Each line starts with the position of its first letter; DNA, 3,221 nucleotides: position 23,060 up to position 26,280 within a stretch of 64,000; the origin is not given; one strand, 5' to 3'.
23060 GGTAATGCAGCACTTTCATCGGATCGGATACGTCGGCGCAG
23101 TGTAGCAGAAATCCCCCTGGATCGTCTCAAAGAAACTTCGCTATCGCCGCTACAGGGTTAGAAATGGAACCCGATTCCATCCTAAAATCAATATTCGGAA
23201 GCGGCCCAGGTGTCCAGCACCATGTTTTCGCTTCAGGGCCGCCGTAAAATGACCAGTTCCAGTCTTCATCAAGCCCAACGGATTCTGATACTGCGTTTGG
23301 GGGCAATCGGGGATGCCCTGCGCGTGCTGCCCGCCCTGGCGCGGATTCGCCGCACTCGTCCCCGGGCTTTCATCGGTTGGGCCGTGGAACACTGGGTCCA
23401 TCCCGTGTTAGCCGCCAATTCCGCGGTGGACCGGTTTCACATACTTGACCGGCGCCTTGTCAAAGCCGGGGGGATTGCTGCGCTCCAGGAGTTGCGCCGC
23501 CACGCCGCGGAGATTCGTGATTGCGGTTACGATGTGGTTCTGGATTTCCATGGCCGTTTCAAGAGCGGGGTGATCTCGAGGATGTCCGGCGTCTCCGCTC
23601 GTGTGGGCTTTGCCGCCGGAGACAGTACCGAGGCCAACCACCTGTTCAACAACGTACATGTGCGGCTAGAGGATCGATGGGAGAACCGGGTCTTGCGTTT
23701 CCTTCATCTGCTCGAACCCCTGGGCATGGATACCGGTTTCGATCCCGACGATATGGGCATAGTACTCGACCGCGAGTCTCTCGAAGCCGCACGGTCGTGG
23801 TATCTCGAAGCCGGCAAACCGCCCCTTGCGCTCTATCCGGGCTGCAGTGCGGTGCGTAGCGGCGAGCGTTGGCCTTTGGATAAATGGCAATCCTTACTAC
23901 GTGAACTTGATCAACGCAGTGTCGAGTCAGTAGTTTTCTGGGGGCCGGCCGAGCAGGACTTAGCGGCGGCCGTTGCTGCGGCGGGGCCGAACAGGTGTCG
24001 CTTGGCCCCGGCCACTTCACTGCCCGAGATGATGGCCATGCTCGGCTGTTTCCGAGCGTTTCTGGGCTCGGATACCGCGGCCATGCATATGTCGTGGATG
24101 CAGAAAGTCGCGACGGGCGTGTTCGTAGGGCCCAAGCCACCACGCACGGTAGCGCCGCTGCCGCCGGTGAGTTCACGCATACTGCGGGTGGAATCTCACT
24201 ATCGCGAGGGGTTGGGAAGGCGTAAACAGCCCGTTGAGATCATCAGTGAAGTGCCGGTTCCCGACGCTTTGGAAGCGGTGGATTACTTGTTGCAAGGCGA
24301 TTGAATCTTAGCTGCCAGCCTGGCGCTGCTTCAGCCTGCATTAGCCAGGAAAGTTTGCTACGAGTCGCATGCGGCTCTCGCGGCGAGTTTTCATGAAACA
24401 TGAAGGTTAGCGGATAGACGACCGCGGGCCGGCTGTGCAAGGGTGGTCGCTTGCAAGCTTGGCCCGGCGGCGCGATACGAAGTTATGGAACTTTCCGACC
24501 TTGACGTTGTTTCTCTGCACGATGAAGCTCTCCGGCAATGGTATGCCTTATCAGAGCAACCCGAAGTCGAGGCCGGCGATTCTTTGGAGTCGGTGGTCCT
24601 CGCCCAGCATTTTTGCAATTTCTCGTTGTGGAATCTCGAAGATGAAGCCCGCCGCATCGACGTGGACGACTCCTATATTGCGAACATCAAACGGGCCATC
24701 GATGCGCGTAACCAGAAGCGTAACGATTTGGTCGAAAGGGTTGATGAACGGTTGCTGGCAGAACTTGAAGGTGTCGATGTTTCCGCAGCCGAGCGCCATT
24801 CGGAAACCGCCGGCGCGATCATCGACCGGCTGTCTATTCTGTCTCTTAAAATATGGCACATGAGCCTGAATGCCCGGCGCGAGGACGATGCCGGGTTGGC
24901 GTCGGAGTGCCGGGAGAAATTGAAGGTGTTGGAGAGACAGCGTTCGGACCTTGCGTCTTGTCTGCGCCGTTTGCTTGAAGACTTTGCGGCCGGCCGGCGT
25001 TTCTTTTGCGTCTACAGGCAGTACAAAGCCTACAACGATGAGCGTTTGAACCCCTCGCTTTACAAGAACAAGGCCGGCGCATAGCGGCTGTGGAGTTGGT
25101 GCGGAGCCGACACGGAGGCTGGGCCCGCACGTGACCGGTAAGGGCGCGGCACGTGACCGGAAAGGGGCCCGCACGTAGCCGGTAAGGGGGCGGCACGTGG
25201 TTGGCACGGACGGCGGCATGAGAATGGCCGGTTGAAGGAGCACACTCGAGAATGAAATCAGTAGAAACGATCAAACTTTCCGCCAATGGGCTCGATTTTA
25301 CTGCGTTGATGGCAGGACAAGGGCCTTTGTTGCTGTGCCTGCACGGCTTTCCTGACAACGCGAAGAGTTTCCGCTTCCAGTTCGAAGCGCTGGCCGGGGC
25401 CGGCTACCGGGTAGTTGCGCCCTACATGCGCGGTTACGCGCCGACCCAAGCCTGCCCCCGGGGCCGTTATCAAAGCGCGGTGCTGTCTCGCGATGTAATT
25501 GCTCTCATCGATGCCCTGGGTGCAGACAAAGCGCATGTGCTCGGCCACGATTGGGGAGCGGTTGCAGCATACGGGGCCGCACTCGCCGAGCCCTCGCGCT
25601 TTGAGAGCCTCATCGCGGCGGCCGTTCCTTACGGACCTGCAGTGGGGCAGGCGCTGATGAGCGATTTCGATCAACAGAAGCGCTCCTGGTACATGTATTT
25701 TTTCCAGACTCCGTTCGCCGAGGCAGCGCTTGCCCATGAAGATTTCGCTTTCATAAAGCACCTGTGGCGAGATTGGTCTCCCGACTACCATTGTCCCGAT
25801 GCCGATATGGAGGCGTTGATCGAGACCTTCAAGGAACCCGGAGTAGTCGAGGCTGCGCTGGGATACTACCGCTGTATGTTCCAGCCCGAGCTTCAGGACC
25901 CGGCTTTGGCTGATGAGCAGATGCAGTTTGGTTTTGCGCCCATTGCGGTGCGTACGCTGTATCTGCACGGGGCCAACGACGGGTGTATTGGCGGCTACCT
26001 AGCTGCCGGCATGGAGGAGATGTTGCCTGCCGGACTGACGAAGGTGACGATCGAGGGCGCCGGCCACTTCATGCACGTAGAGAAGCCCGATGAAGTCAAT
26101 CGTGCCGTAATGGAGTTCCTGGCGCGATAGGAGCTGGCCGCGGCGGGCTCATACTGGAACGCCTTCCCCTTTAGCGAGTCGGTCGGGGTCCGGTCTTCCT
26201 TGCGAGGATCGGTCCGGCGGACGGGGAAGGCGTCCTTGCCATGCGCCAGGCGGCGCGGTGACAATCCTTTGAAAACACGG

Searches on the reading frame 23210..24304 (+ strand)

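Call 61: search_protein_families(library=pfam, max_evalue=0.001, proteins=[window:23210-24304:+])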
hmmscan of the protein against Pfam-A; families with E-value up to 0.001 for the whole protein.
window:23210-24304:+ (364 aa): 1 family
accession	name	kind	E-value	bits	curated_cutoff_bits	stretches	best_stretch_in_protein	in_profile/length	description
PF01075.23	Glyco_transf_9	-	2.9e-28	99.3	22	1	96-328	2-228/247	Glycosyltransferase family 9 (heptosyltransferase)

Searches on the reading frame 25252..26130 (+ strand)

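Call 85: search_protein_families(library=pfam, max_evalue=0.00001, proteins=[window:25252-26130:+])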
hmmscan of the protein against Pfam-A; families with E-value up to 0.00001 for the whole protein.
window:25252-26130:+ (292 aa): 3 families
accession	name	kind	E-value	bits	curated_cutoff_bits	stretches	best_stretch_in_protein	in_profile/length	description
PF00561.26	Abhydrolase_1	-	5.1e-23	82.4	25.8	1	25-279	1-245/245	alpha/beta hydrolase fold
PF12697.13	Abhydrolase_6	-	2e-18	68.3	26.3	1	27-285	1-217/217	Alpha/beta hydrolase family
PF12146.15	Hydrolase_4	-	1.4e-06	28.2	27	0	27-130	7-114/239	Serine aminopeptidase, S33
